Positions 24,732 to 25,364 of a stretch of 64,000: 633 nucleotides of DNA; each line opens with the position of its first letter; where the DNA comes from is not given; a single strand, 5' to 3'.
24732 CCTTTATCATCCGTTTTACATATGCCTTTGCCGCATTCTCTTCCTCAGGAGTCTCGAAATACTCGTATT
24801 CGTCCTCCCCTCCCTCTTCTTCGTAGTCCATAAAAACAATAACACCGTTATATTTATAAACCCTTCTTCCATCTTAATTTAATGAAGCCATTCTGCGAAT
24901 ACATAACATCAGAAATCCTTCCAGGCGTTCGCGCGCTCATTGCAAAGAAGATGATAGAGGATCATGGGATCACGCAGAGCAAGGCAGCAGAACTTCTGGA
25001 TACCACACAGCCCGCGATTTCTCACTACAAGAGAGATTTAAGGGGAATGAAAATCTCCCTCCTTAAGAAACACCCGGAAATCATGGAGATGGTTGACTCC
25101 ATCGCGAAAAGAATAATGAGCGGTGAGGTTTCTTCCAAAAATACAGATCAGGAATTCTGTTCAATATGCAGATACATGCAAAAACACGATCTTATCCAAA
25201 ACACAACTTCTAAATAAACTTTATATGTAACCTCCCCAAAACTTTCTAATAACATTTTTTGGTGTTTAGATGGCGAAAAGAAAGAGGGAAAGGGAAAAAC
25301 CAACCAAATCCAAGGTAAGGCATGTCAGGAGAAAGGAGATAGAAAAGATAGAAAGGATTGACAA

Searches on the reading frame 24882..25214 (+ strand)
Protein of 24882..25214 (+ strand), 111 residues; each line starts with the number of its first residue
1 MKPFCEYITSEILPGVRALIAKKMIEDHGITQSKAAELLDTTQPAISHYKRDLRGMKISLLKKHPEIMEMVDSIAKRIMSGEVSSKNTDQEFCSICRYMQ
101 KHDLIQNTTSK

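Call 11: search_protein_families(library=pfam, proteins=[window:24882-25214:+], max_evalue=0.01)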
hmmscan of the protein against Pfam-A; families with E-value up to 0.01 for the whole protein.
seq(111 aa): 2 families
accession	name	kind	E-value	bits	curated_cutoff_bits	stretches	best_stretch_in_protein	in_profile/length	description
PF01381.28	HTH_3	-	0.00053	20.4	23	1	22-57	2-37/55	Helix-turn-helix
PF13744.12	HTH_37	-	0.002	18.4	27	1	22-51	24-53/80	Helix-turn-helix domain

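Call 24: search_solved_structures(query=window:24882-25214:+, max_evalue=1, show_alignments=2)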
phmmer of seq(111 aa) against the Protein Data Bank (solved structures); distinct sequences matched with E-value up to 1: 11.
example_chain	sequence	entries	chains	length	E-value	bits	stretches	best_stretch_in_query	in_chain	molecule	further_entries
2a6c_A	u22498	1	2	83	0.0015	22.1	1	19-78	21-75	Helix-turn-helix motif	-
3mlf_A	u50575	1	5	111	0.33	14.6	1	21-66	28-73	transcriptional regulator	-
7txl_A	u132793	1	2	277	0.54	14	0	56-87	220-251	Choline transporter (Glycine betaine transport system permease protein)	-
9egh_A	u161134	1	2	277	0.54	13.9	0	56-87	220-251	Ergothioneine transporter EgtUC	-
9egj_A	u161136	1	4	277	0.54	13.9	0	56-87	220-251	Ergothioneine transporter EgtUC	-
9egi_A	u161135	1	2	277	0.54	13.9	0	56-87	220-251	Ergothioneine transporter EgtUC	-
9o5f_A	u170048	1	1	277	0.55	13.9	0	56-87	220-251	Ergothioneine transporter EgtUC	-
7txk_A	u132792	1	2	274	0.57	13.9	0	56-87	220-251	Choline transporter (Glycine betaine transport system permease protein)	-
2pij_A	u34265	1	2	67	0.61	13.8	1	21-62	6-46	Prophage Pfl 6 Cro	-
7t8i_A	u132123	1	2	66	0.8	13.4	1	24-63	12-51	Phage element (ICEBs1)transcriptional regulator (Xre family)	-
4dx8_H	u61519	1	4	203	0.86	13.3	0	18-96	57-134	Krev interaction trapped protein 1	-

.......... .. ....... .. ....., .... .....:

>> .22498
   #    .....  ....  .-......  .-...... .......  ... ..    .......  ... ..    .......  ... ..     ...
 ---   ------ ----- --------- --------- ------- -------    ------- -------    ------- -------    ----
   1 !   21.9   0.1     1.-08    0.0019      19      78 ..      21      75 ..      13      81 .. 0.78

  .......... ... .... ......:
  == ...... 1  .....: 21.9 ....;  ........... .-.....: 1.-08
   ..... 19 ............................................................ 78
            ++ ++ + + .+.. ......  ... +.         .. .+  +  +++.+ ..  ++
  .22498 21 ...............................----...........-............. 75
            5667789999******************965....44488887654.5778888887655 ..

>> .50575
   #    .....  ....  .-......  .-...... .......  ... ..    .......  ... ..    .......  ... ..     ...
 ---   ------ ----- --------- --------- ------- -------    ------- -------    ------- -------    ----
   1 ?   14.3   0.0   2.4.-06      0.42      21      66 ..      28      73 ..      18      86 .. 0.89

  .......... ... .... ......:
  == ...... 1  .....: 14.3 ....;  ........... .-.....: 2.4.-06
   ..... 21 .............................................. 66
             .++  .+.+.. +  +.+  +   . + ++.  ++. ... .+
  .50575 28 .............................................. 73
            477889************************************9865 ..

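Call 25: search_protein_families(library=ncbifam, proteins=[window:24882-25214:+], max_evalue=1)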
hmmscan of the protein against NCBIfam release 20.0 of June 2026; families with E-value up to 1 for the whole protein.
seq(111 aa): 3 families
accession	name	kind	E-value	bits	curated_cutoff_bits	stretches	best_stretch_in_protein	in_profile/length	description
NF005375.0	PRK06917.1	equivalog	0.011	14.4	535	1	66-110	287-333/448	aspartate aminotransferase family protein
TIGR03830.1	CxxCG_CxxCG_HTH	subfamily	0.025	14.4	61.8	1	27-68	76-123/127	type II TA system antitoxin MqsA family protein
NF001071.0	PRK00118.2-1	equivalog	0.071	13.5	160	1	55-97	66-106/117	putative DNA-binding protein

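Call 26: find_homologous_proteins(query=window:24882-25214:+)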
Query seq(111 aa) (111 aa): 21 proteins with E <= 0.001 among 22 candidates.
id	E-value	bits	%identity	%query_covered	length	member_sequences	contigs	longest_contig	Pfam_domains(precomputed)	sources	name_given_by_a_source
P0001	2.1e-66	238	100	100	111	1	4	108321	-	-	-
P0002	2.4e-56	206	89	96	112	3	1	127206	PF01381.29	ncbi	-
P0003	4.0e-52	193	80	96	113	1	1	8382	-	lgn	-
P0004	1.9e-51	190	79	96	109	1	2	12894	-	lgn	-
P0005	3.3e-51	190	79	98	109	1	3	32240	-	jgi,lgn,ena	-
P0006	1.2e-50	188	80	95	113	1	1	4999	-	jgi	-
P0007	1.4e-50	188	80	95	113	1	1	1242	-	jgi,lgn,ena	-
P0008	1.7e-50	187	80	95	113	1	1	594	-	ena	-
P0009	9.2e-50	185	79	96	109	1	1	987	-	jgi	jgi:predicted transcriptional regulator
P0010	2.0e-49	184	76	97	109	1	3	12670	-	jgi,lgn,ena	-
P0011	6.1e-48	179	76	96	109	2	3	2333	-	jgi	jgi:predicted transcriptional regulator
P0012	2.2e-46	174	75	95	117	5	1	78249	-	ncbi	-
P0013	1.6e-38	149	59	98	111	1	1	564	-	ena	-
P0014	6.8e-34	134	56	96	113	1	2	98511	-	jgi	jgi:hypothetical protein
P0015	3.2e-30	122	54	95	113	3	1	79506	-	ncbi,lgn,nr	ncbi:MAG: hypothetical protein JW754_04980 [Candidatus Aenigmarchaeota archaeon]|nr:hypothetical pro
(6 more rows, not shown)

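Call 45: predict_structure(alignment_id=A1)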
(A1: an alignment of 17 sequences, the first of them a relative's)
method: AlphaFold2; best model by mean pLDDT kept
length: 111 residues; sequences in the alignment: 17
mean_pLDDT: 80.3   pTM: 0.72
mean pLDDT of the five models: 80.3, 80.1, 76.9, 76.7, 76.3
residues with pLDDT >= 90: 19; 70-90: 75; 50-70: 13; < 50: 4
segments of 3 or more residues with pLDDT < 50: 108-111
pLDDT, mean of each block of 10 residues (from residue 1): 70 85 90 89 77 67 85 91 84 86 64 36
secondary structure, 60 per line:
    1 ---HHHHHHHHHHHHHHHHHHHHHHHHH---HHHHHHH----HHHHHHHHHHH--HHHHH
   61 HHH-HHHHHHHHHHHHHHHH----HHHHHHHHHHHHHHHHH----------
elements in order: H4-28 H32-38 H43-53 H56-63 H65-80 H85-101

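Call 46: search_protein_representatives(alignment_id=A1)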
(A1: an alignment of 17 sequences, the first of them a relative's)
Query: 17 sequences, 113 profile positions. Proteins with E-value up to 0.001 (for the whole library): 1652; up to 1e-10: 722; up to 1e-30: 15. The best 150 are listed.
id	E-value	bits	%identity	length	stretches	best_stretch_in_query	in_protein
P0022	1.9e-39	150.2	-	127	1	1-111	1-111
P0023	2.0e-37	143.7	-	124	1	1-109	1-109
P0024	7.6e-37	141.8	-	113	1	1-107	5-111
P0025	4.0e-35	136.3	-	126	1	1-110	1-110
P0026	4.3e-35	136.2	-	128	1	1-110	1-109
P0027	1.7e-33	131.0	-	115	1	1-103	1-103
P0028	2.6e-33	130.4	-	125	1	1-110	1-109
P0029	8.5e-33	128.8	-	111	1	5-108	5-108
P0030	1.0e-32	128.5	-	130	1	1-110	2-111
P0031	1.1e-32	128.4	-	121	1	1-106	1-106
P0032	3.8e-32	126.7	-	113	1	3-107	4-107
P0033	9.9e-32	125.3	-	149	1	1-107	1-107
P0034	5.1e-31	123.0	-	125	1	1-109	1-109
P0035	6.0e-31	122.8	-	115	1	1-110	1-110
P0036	8.4e-31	122.3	-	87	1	1-81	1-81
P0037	1.1e-30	122.0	-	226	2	5-106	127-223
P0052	1.9e-27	111.5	-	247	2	4-102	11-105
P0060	2.6e-26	107.9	-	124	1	1-109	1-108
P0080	6.1e-25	103.4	-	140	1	1-111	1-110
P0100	6.1e-24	100.2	-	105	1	1-100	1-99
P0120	1.4e-22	95.9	-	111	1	4-105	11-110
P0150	1.7e-21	92.4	-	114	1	1-110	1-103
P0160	3.0e-21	91.6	-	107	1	5-102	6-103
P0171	6.4e-21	90.5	-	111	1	5-102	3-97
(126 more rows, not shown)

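Call 49: list_cluster_members(proteins=[P0022, P0037, P0052, P0060, P0080, P0100, P0120, P0150, P0160, P0171])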
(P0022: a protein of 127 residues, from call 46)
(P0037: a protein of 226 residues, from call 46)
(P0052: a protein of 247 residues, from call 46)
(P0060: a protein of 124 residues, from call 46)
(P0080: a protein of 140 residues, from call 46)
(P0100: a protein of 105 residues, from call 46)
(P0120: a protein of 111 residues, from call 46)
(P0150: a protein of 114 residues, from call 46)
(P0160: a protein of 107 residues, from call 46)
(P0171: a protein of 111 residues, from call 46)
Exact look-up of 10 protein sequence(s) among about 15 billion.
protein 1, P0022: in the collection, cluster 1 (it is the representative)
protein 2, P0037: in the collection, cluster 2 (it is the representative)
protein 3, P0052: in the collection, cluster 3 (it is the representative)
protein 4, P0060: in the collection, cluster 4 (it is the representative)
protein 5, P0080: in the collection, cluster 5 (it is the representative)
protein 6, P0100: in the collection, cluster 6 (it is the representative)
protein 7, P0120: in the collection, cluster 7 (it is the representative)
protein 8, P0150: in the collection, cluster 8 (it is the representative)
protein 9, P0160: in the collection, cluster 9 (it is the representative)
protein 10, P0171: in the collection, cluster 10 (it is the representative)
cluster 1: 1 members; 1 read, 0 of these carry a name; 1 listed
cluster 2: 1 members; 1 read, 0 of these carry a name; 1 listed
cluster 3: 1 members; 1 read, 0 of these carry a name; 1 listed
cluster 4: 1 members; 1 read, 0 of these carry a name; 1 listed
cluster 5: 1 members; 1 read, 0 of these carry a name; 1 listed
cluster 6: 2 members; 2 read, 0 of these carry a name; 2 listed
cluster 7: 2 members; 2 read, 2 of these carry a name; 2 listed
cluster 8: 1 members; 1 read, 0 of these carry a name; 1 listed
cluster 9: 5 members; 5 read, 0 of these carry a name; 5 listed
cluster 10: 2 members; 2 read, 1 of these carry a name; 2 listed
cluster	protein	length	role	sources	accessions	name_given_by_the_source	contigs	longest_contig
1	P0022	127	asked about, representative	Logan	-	-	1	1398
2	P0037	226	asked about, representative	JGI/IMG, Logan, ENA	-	-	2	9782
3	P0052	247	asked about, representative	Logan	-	-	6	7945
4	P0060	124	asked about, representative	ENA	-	-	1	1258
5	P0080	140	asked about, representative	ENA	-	-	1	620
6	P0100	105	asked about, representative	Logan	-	-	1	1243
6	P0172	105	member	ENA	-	-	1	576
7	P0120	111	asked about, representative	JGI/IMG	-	predicted transcriptional regulator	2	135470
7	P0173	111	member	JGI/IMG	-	hypothetical protein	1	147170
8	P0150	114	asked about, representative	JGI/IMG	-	-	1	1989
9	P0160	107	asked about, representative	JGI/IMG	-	-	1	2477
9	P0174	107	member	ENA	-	-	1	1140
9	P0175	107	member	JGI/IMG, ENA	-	-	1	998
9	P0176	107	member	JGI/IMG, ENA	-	-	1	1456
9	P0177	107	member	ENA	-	-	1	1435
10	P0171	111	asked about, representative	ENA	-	-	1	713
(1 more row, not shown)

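Call 50: fold_search(model_id=the predicted structure, library=pdb)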
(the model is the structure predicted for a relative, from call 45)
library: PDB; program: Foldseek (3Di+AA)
matches with E <= 10: 290; with E <= 0.001: 0
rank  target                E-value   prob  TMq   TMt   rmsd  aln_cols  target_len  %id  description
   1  3f51_A                5.3e-01  0.57  0.33  0.37   9.5        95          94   16  Crystal Structure of the clp gene regulator ClgR from Corynebacterium glutamicum (released 2008-11-18)
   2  5z4z_B                6.8e-01  0.44  0.32  0.37   8.4        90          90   22  Crystal structure of PaCysB NTD domain with space group C2 (released 2019-01-23)
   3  3f51_F                6.8e-01  0.44  0.31  0.36   9.6        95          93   16  Crystal Structure of the clp gene regulator ClgR from Corynebacterium glutamicum (released 2008-11-18)
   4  4i6u_D                7.6e-01  0.57  0.34  0.45   8.6        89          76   20  Crystal Structure of a Y37F mutant of the Restriction-Modification Controller Protein C.Esp1396I (released 2013-11-13)
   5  6sdk_A                9.8e-01  0.54  0.34  0.20  11.9       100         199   14  Crystal structure of bacterial ParB dimer bound to CDP (released 2019-10-23)
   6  4i6t_A                1.0e+00  0.51  0.31  0.43   9.6        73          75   19  Crystal Structure of a T36A mutant of the Restriction-Modification Controller Protein C.Esp1396I (released 2013-11-13)
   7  9f14_B                1.0e+00  0.51  0.32  0.13   7.6        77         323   23  The crystal structure of full length tetramer CysB from Klebsiella aerogenes in complex with N-acetylserine (released 2024-07-24)
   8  7ng0                  1.1e+00  0.51  0.35  0.20  11.7       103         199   20  Crystal structure of N- and C-terminally truncated Geobacillus thermoleovorans nucleoid occlusion protein Noc (released 2021-02-17)
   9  4ia8_A                1.1e+00  0.41  0.33  0.42   8.4        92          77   25  Crystal Structure of a Y37A mutant of the Restriction-Modification Controller Protein C.Esp1396I (released 2013-12-11)
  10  4f8d_A                1.1e+00  0.41  0.32  0.41   7.9        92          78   23  Crystal Structure of an R46A mutant of the Restriction-Modification Controller Protein C.Esp1396I (Monoclinic Form) (released 2013-04-10)
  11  3g5g_N                1.1e+00  0.41  0.32  0.42   8.5        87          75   21  Crystal Structure of the Wild-Type Restriction-Modification Controller Protein C.Esp1396I (released 2009-08-25)
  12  3ufd_F                1.2e+00  0.41  0.34  0.45   8.3        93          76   22  C.Esp1396I bound to its highest affinity operator site OM (released 2012-07-11)
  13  5j9i_E                1.3e+00  0.47  0.27  0.43   6.0        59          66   17  Crystal structure of the HigA2 antitoxin C-terminal domain (released 2017-04-05)
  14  4i6u_A                1.3e+00  0.33  0.33  0.41   8.7       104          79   23  Crystal Structure of a Y37F mutant of the Restriction-Modification Controller Protein C.Esp1396I (released 2013-11-13)
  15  6y93_A                1.3e+00  0.33  0.32  0.34  11.2       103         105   17  Crystal structure of the DNA-binding domain of the Nucleoid Occlusion Factor (Noc) complexed to the Noc-binding site ( (released 2020-08-05)
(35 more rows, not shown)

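Call 76: find_related_loci(query=A1, collection=genome_contigs, flank=4000)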
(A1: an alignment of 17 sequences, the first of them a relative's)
Query A1 (111 aa) in genome_contigs; peptide patterns used: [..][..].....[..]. (x = any residue, [..] = any of these).
85 stretches matched a pattern; 76 encode a relative of the query (tblastn E <= 1e-3); 76 distinct loci.
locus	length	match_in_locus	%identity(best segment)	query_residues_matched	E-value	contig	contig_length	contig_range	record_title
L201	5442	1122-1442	90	1-107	1e-63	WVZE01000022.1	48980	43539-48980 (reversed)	MAG: Candidatus Aenigmatarchaeota archaeon isolate CS3-C152 C_merged_R1_(paired)_contig_1158, whole genome shotgun seque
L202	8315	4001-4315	75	1-105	7e-54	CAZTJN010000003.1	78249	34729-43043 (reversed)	MAG TPA_asm: uncultured archaeon isolate binchicken_co184_466 genome assembly, contig: NODE_297_length_78249_cov_22.2607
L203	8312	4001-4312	57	1-104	1e-38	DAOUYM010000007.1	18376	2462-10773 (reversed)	MAG TPA_asm: Candidatus Aenigmatarchaeota archaeon isolate CSMAG_927 CSMAG_927_k141_4831415_length_18376_cov_8.7260, who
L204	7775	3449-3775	51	1-109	3e-38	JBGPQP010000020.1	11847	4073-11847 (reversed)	MAG: Candidatus Aenigmatarchaeota archaeon isolate OBJ1_062018_150_3 k141_1010047_length_11847_cov_9.0000, whole genome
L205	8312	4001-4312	54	1-105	3e-38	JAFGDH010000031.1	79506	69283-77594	MAG: Candidatus Aenigmatarchaeota archaeon isolate Zod_Metabat.1163 k87_9507778, whole genome shotgun sequence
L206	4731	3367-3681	51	1-105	3e-38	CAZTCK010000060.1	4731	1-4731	MAG TPA_asm: uncultured archaeon isolate binchicken_co184_69 genome assembly, contig: NODE_39220_length_4731_cov_7.12018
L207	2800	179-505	49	1-109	2e-37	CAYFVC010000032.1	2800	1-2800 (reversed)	MAG TPA_asm: uncultured archaeon isolate ERP108616_co1_107 genome assembly, contig: k119_959627, whole genome shotgun se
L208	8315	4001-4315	50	1-105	2e-37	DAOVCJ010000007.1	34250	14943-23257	MAG TPA_asm: Candidatus Aenigmatarchaeota archaeon isolate CSMAG_1028 CSMAG_1028_k141_1888432_length_34250_cov_16.9864,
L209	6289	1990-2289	56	1-100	2e-36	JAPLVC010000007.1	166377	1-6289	MAG: Candidatus Aenigmatarchaeota archaeon isolate LacPavin_0920_SED3_MAG_50_31 LacPavin_0920_SED3_scaffold_651862, whol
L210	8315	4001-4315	52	1-105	3e-36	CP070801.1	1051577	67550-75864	MAG: Candidatus Aenigmatarchaeota archaeon isolate bin1364 chromosome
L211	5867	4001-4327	47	1-109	3e-36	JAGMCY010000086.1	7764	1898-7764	MAG: Candidatus Aenigmatarchaeota archaeon isolate RS_17_31 ZL495.bin.31.fa_86, whole genome shotgun sequence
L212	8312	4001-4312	55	1-104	9e-36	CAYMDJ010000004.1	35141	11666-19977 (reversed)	MAG TPA_asm: uncultured archaeon isolate binchicken_co81_315 genome assembly, contig: NODE_1402_length_35141_cov_8.26814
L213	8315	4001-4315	50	1-105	1e-35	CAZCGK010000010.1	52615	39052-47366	MAG TPA_asm: uncultured archaeon isolate binchicken_co6_226 genome assembly, contig: NODE_342_length_52615_cov_10.982744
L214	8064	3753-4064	54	1-104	1e-35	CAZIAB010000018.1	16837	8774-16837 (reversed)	MAG TPA_asm: uncultured archaeon isolate binchicken_co129_877 genome assembly, contig: NODE_10080_length_16837_cov_12.67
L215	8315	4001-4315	50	1-105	3e-35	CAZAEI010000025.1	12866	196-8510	MAG TPA_asm: uncultured archaeon isolate binchicken_co116_293 genome assembly, contig: NODE_5183_length_12866_cov_15.519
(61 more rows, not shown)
